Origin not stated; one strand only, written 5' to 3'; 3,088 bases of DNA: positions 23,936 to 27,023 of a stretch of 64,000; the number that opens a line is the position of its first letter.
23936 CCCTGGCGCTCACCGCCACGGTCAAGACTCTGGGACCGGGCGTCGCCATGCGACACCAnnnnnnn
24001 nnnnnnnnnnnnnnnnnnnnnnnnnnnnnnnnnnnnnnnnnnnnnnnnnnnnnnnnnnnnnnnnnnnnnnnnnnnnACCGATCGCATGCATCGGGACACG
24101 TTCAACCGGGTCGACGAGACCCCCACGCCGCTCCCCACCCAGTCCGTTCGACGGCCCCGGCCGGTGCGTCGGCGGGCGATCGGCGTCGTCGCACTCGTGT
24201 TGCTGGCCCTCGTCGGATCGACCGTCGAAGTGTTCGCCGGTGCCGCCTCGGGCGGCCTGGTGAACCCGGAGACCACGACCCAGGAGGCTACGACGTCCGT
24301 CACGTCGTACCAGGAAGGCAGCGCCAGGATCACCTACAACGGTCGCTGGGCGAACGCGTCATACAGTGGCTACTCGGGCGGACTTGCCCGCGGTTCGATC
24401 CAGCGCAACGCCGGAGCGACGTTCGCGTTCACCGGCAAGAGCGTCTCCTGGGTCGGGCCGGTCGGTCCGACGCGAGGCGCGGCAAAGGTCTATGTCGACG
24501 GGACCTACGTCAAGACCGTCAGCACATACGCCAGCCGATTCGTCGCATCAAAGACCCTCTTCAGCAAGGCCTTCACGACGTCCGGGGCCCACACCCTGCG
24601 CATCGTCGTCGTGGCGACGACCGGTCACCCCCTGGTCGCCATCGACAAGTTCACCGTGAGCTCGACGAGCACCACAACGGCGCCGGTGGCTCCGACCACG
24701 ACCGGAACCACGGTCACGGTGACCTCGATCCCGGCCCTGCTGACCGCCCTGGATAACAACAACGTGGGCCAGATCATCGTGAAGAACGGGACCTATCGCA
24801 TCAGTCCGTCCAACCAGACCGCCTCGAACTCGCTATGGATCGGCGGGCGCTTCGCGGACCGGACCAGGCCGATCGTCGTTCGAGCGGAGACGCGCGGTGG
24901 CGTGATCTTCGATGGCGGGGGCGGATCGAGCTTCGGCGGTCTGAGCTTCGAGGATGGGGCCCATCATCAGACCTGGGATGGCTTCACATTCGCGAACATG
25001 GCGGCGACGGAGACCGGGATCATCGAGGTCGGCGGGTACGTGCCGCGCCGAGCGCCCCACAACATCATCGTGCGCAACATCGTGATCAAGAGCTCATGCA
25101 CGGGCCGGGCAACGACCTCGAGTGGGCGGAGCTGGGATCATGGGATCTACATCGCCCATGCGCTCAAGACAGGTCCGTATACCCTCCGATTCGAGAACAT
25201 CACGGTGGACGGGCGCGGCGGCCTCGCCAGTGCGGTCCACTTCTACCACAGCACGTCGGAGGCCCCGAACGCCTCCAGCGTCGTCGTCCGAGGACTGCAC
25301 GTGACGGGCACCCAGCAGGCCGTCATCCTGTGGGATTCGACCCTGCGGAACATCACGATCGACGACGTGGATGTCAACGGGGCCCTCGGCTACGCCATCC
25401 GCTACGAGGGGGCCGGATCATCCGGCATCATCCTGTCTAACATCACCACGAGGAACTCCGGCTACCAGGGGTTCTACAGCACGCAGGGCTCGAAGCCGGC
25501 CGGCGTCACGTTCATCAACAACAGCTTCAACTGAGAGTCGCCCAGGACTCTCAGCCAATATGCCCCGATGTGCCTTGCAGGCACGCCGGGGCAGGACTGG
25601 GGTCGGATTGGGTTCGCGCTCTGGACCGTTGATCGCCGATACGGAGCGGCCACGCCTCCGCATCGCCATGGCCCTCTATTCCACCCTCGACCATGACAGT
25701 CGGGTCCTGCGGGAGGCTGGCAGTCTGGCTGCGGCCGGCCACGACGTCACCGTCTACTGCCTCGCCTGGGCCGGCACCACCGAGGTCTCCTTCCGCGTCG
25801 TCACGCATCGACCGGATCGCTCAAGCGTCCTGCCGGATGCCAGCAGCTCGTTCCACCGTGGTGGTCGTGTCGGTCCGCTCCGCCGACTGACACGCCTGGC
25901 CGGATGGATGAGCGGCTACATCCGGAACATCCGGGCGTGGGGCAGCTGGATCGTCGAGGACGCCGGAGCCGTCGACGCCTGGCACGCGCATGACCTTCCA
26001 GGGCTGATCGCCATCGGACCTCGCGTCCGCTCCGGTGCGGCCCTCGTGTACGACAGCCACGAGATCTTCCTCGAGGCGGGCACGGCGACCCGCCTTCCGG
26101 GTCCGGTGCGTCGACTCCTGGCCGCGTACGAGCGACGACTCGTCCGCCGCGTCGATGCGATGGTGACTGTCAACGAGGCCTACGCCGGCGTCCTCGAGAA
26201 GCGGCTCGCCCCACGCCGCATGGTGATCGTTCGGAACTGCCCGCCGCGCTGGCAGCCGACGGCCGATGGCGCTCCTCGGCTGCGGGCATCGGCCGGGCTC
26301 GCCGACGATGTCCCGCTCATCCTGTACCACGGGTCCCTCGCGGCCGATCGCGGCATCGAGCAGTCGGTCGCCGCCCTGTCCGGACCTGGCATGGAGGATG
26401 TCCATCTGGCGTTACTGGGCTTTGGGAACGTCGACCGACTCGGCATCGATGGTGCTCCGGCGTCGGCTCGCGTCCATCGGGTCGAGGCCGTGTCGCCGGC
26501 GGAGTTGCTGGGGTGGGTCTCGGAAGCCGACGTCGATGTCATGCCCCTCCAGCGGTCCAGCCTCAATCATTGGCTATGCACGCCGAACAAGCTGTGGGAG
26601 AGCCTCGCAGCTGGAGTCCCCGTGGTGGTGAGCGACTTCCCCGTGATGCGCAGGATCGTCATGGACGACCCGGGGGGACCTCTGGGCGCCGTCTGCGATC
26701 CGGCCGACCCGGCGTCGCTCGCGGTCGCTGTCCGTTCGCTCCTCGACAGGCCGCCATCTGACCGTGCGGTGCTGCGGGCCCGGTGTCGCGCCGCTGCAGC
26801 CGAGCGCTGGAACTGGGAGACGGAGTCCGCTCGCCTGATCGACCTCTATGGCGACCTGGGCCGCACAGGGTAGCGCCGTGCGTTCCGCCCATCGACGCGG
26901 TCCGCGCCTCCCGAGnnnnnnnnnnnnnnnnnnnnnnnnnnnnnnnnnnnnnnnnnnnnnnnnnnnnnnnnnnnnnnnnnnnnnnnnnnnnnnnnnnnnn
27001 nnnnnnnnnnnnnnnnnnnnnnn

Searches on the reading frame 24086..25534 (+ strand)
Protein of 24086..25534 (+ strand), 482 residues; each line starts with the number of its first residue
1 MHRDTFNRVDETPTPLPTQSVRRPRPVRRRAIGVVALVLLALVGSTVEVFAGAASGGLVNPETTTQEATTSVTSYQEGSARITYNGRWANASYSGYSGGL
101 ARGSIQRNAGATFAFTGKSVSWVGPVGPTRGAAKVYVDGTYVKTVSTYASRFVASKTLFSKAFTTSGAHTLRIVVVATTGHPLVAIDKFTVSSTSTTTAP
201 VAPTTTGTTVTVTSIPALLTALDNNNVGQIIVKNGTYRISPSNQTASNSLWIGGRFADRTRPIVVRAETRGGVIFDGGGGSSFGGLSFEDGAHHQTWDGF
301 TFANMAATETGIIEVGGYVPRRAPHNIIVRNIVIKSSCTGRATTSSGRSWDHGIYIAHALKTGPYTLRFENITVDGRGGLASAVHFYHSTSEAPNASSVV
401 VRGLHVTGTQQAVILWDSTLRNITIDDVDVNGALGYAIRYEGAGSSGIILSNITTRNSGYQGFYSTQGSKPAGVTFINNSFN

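Call 8: search_protein_families(library=pfam, proteins=[window:24086-25534:+], max_evalue=0.01)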
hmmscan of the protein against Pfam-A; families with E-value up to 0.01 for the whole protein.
window:24086-25534:+ (482 aa): 2 families
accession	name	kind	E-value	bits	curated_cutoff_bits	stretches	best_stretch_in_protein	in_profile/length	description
PF20585.4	Pectate_lyase_5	-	0.00041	20.9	24.3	0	209-234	1-26/126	Putative pectate lyase-like adhesive domain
PF13229.12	Beta_helix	-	0.0089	16.1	25.9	0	397-481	55-134/158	Right handed beta helix region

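Call 16: find_homologous_proteins(query=window:24086-25531:+, max_evalue=0.00001)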
Query window:24086-25531:+ (482 aa): 344 proteins with E <= 0.00001 among 8000 candidates; the best 120 are listed.
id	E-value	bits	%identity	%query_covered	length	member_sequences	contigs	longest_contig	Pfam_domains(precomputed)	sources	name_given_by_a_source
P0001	1.2e-286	969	91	100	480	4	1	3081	-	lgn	-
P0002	1.5e-275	932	88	100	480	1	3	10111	-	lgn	-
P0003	3.5e-275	931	88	100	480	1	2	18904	-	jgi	jgi:hypothetical protein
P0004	1.7e-165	570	68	57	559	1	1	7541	-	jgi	-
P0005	5.5e-147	509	68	82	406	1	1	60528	-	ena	-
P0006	2.0e-141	490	53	87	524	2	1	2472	-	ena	-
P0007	6.4e-141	489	54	87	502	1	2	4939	-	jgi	jgi:hypothetical protein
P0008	4.7e-140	486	56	84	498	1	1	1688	-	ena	-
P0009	4.4e-139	483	56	85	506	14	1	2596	-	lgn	-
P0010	1.6e-138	481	55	83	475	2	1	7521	-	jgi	jgi:hypothetical protein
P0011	6.2e-138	479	56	83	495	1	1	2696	-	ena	-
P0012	8.6e-138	478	55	83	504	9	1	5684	-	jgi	jgi:hypothetical protein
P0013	1.5e-136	474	53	90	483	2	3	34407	-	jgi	-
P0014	1.5e-136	474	55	85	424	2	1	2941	-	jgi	jgi:hypothetical protein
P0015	3.6e-136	473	55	85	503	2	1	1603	-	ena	-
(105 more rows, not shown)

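Call 18: find_related_loci(query=A1, collection=genome_contigs, flank=6000)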
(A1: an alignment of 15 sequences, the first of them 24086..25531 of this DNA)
Query A1 (482 aa) in genome_contigs; peptide patterns used: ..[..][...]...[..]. (x = any residue, [..] = any of these).
65 stretches matched a pattern; 60 encode a relative of the query (tblastn E <= 1e-3); 54 distinct loci.
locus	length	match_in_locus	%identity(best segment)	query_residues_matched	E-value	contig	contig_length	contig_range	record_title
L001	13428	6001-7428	49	64-482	2e-133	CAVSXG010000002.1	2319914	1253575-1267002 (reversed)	MAG: uncultured Chloroflexia bacterium isolate MFD09212.bin.2.111 genome assembly, contig: contig_20265, whole genome sh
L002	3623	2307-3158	63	197-481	2e-119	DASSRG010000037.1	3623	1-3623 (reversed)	MAG TPA_asm: Candidatus Limnocylindrales bacterium isolate SMAG_U483 k141_71170, whole genome shotgun sequence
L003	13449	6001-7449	66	1-480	1e-110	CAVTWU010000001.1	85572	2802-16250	MAG: uncultured Chloroflexia bacterium isolate MFD04651.bin.2.158 genome assembly, contig: contig_10082, whole genome sh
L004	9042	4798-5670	59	192-482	6e-110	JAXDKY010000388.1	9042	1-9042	MAG: Chloroflexota bacterium isolate BP_605 scaffold_4306918, whole genome shotgun sequence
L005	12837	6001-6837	61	203-482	1e-109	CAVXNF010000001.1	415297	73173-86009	MAG: uncultured Chloroflexia bacterium isolate MFD02840.bin.2.71 genome assembly, contig: contig_11124, whole genome sho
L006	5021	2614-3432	62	210-481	1e-104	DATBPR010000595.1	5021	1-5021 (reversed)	MAG TPA_asm: Candidatus Limnocylindrales bacterium isolate SMAG_U4082 k141_1652220, whole genome shotgun sequence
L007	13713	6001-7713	58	197-482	6e-102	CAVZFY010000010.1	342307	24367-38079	MAG: uncultured Chloroflexia bacterium isolate MFD05513.bin.2.203 genome assembly, contig: contig_31780, whole genome sh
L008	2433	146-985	63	209-482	2e-105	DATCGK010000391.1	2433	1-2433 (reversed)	MAG TPA_asm: Candidatus Limnocylindrales bacterium isolate SMAG_U7805 k141_181163, whole genome shotgun sequence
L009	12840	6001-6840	61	209-482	4e-99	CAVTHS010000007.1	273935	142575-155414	MAG: uncultured Chloroflexia bacterium isolate MFD05942.bin.2.84 genome assembly, contig: contig_34377, whole genome sho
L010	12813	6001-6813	56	209-482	3e-94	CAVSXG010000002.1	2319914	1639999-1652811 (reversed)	MAG: uncultured Chloroflexia bacterium isolate MFD09212.bin.2.111 genome assembly, contig: contig_20265, whole genome sh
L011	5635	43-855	56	210-482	8e-92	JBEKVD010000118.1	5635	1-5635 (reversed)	MAG: Candidatus Limnocylindrales bacterium isolate SPRUCE 597 SPRUCE_597_118, whole genome shotgun sequence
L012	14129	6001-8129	53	195-478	1e-91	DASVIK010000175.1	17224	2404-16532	MAG TPA_asm: Candidatus Limnocylindrales bacterium isolate SMAG_U2991 k141_656507, whole genome shotgun sequence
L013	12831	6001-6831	55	205-482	3e-91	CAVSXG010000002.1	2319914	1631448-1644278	MAG: uncultured Chloroflexia bacterium isolate MFD09212.bin.2.111 genome assembly, contig: contig_20265, whole genome sh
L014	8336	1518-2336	57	210-482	3e-90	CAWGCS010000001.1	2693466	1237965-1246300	MAG: uncultured Chloroflexia bacterium isolate MFD05942.bin.1.304 genome assembly, contig: contig_3988, whole genome sho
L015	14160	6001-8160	56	209-482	9e-90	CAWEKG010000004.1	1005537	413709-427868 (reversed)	MAG: uncultured Chloroflexia bacterium isolate MFD05942.bin.3.126 genome assembly, contig: contig_48034, whole genome sh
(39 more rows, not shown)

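Call 32: search_solved_structures(query=A1, max_evalue=1)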
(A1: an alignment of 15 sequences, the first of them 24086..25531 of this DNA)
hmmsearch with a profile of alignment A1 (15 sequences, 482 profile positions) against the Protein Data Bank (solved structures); distinct sequences matched with E-value up to 1: 1.
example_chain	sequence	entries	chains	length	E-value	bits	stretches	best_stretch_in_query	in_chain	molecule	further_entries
7n50_A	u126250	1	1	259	0.71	11.6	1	159-213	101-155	Gasdermin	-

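Call 40: predict_structure(alignment_id=A1)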
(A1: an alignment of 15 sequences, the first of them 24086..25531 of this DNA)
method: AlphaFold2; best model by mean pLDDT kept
length: 482 residues; sequences in the alignment: 15
mean_pLDDT: 78.4   pTM: 0.61
mean pLDDT of the five models: 78.4, 78.0, 77.6, 77.2, 74.1
residues with pLDDT >= 90: 201; 70-90: 176; 50-70: 32; < 50: 73
segments of 3 or more residues with pLDDT < 50: 1-67, 197-201
pLDDT, mean of each block of 10 residues (from residue 1): 32 33 32 29 26 26 43 86 95 79 95 92 89 94 91 83 82 92 91 57 68 95 92 94 78 84 90 86 83 92 91 81 88 95 83 82 82 95 82 75 94 88 91 92 78 88 86 84 81
secondary structure, 60 per line:
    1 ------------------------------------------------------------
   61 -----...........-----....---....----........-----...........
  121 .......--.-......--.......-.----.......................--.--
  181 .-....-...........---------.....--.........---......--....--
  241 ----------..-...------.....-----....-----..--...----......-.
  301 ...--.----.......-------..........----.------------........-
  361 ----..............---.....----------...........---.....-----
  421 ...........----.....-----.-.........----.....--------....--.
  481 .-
elements in order: E66-76 E82-85 E89-92 E100-104 E110-127 E132-137 E140-146 E153-175 E183-186 E188-198 E208-212 H215-223 E227-232 E235-238 E263-267 E273-276 E286-288 E293-298 E300-303 E311-317 E325-334 E352-359 E365-375 E382-386 E397-407 E411-415 E421-431 E436-440 E448-456 E461-465 E474-477

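Call 44: fold_search(model_id=the predicted structure, library=pdb)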
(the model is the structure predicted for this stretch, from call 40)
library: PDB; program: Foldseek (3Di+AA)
matches with E <= 10: 1489; with E <= 0.001: 65
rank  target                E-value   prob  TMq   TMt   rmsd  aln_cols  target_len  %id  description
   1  6k0p_A                6.0e-11  1.00  0.21  0.19  20.7       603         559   11  Catalytic domain of GH87 alpha-1,3-glucanase D1045A in complex with nigerose (released 2019-12-25)
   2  6k0s_A                6.6e-11  1.00  0.22  0.19  21.7       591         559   10  Catalytic domain of GH87 alpha-1,3-glucanase D1069A in complex with nigerose (released 2019-12-25)
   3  6k0v_A                1.4e-10  1.00  0.32  0.28  18.1       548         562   12  Catalytic domain of GH87 alpha-1,3-glucanase D1069A in complex with tetrasaccharides (released 2019-12-25)
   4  5zru_A                1.6e-10  1.00  0.22  0.18  21.6       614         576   12  Crystal structure of Agl-KA catalytic domain (released 2019-10-23)
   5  6k0m                  2.0e-10  1.00  0.22  0.20  20.5       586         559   11  Catalytic domain of GH87 alpha-1,3-glucanase from Paenibacillus glycanilyticus FH11 (released 2019-12-25)
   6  6k0q_A                2.1e-10  1.00  0.21  0.19  21.2       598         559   10  Catalytic domain of GH87 alpha-1,3-glucanase D1068A in complex with nigerose (released 2019-12-25)
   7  7c7d_A                4.9e-09  1.00  0.19  0.18  21.4       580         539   12  Crystal structure of the catalytic unit of thermostable GH87 alpha-1,3-glucanase from Streptomyces thermodiastaticus s (released 2020-11-11)
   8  3nqh                  3.8e-06  1.00  0.20  0.22   5.1       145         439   16  Crystal structure of a glycosyl hydrolase (BT_2959) from BACTEROIDES THETAIOTAOMICRON VPI-5482 at 2.11 A resolution (released 2010-07-28)
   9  8wm1_A                5.0e-05  1.00  0.23  0.24  13.6       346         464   12  DHS dehydratase (released 2024-10-02)
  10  2waa                  8.0e-05  1.00  0.21  0.30  19.4       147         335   16  Structure of a family two carbohydrate esterase from Cellvibrio japonicus (released 2009-03-24)
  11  3zpp                  1.0e-04  1.00  0.25  0.28  12.6       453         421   12  Structure of the Streptococcus pneumoniae surface protein and adhesin PfbA (released 2013-05-29)
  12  1ofm_A                1.3e-04  1.00  0.21  0.21  11.8       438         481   10  CRYSTAL STRUCTURE OF CHONDROITINASE B COMPLEXED TO CHONDROITIN 4-SULFATE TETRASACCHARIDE (released 2004-04-19)
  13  4yz0_A                1.5e-04  1.00  0.22  0.47  11.0       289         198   13  C. bescii Family 3 pectate lyase double mutant K108A/E39Q in complex with trigalacturonic acid (released 2015-12-23)
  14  7o84_B                1.6e-04  1.00  0.22  0.25  12.7       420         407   13  Structure of the PL6 family alginate lyase Pedsa0632 from Pseudopedobacter saltans in complex with substrate (released 2021-07-28)
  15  7ay3                  2.0e-04  1.00  0.19  0.61   4.3       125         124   18  Crystal structure of the CBM36-1 domain of a multidomain xylanase from the hindgut metagenome of Trinervitermes trinervo (released 2020-11-18)
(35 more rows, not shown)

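Call 58: find_encoding_contigs(protein=window:24086-25531:+, flank=3000, max_places=4)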
Protein window:24086-25531:+ (482 aa): 4 contigs read that carry it; 4 places shown.
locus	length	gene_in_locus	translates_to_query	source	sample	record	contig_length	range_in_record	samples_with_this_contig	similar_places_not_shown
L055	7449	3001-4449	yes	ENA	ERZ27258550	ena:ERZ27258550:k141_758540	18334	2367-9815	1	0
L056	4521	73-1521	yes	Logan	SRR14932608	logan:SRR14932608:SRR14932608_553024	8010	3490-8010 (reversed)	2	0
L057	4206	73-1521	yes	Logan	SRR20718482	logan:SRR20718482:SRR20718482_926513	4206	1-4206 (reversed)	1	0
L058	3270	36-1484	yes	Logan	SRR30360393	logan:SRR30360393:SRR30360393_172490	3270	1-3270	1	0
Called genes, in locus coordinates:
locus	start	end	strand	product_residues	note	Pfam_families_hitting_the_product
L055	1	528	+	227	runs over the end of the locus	-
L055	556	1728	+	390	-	PF04932:Wzy_C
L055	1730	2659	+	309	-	PF01073:3Beta_HSD, PF01370:Epimerase, PF02719:Polysacc_synt_2, PF04321:RmlD_sub_bind, PF13460:NAD_binding_10, PF16363:GDP_Man_Dehyd, PF07993:NAD_binding_4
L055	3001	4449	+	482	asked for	-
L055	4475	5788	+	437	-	PF13439:Glyco_transf_4, PF13579:Glyco_trans_4_4, PF00534:Glycos_transf_1, PF13692:Glyco_trans_1_4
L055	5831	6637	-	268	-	-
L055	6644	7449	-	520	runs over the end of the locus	PF24793:GINT1_N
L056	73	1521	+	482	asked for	-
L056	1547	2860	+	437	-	PF13439:Glyco_transf_4, PF13579:Glyco_trans_4_4, PF00534:Glycos_transf_1, PF13692:Glyco_trans_1_4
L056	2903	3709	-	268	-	-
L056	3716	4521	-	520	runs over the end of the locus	PF24793:GINT1_N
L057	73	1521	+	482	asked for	-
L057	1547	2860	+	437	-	PF13439:Glyco_transf_4, PF13579:Glyco_trans_4_4, PF00534:Glycos_transf_1, PF13692:Glyco_trans_1_4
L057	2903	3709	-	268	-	-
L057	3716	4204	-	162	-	?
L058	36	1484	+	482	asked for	-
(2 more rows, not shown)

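Call 67: find_encoding_contigs(protein=P0003, flank=1500, max_places=2)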
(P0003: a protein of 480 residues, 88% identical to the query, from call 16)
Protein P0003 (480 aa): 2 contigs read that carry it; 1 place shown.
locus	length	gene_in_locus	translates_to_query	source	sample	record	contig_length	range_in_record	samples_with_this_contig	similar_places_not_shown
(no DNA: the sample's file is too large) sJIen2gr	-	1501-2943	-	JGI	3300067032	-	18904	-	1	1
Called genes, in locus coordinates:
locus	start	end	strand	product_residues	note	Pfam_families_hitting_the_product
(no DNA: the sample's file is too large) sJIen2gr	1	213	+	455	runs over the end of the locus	PF04932:Wzy_C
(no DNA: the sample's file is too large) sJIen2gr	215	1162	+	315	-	PF01073:3Beta_HSD, PF01370:Epimerase, PF02719:Polysacc_synt_2, PF04321:RmlD_sub_bind, PF16363:GDP_Man_Dehyd, PF13460:NAD_binding_10, PF07993:NAD_binding_4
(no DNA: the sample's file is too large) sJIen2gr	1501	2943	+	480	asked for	-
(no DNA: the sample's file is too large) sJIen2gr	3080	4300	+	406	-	PF13439:Glyco_transf_4, PF13579:Glyco_trans_4_4, PF00534:Glycos_transf_1, PF13692:Glyco_trans_1_4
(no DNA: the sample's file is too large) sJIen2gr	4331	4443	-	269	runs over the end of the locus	-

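Call 68: find_encoding_contigs(protein=P0005, flank=1500, max_places=2)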
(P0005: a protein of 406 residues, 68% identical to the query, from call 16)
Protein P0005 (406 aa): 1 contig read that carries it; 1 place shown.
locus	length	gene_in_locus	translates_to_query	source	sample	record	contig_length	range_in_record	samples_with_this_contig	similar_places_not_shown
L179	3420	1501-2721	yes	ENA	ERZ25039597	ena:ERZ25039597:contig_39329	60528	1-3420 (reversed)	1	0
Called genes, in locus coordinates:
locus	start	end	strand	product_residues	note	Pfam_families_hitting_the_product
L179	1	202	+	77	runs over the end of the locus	-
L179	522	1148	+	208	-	PF01370:Epimerase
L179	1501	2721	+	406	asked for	-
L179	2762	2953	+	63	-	-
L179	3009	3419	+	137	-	?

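Call 69: find_encoding_contigs(protein=P0002, flank=1500, max_places=2)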
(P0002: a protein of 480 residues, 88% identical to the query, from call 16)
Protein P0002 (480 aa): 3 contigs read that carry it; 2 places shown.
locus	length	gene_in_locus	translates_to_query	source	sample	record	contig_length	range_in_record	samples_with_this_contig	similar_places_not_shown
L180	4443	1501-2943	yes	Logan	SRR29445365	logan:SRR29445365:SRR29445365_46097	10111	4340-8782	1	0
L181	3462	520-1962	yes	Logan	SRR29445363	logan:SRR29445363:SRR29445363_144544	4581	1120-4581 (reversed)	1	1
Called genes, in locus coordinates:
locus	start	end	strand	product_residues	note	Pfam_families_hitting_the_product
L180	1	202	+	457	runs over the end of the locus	PF04932:Wzy_C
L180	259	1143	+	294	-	PF01073:3Beta_HSD, PF01370:Epimerase, PF02719:Polysacc_synt_2, PF04321:RmlD_sub_bind, PF13460:NAD_binding_10, PF16363:GDP_Man_Dehyd, PF07993:NAD_binding_4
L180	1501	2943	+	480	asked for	-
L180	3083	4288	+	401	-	PF13439:Glyco_transf_4, PF13579:Glyco_trans_4_4, PF00534:Glycos_transf_1, PF13692:Glyco_trans_1_4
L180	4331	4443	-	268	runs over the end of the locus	-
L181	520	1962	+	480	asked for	-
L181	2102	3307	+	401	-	PF13439:Glyco_transf_4, PF13579:Glyco_trans_4_4, PF00534:Glycos_transf_1, PF13692:Glyco_trans_1_4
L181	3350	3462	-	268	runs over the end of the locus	-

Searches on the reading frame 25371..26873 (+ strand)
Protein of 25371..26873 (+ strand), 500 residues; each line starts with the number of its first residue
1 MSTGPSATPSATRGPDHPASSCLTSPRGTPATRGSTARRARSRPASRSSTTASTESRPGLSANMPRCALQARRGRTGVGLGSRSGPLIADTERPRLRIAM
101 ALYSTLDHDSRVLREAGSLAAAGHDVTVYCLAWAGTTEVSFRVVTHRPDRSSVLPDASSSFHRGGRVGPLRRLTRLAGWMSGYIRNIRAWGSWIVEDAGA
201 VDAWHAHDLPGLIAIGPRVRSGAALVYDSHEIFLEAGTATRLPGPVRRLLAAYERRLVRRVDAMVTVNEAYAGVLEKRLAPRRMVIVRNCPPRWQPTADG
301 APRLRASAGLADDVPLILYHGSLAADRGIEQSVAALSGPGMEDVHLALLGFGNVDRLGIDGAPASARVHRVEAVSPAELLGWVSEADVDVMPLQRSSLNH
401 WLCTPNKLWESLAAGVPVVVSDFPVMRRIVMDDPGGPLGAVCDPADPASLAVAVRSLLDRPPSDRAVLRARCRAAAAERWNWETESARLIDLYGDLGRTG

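Call 8: search_protein_families(library=pfam, proteins=[window:25371-26873:+], max_evalue=0.01)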
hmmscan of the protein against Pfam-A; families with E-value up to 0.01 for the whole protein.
window:25371-26873:+ (500 aa): 4 families
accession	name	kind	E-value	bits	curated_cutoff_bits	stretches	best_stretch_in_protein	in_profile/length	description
PF13579.12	Glyco_trans_4_4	-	3.7e-12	47.3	29.7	1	111-289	6-157/158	Glycosyl transferase 4-like domain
PF13439.12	Glyco_transf_4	-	9.9e-12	45.6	28.5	1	112-289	8-164/170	Glycosyltransferase Family 4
PF13692.12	Glyco_trans_1_4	-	3.1e-11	44.1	27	1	315-459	2-141/142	Glycosyl transferases group 1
PF00534.26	Glycos_transf_1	-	1.5e-08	34.9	26.4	1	304-473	5-166/172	Glycosyl transferases group 1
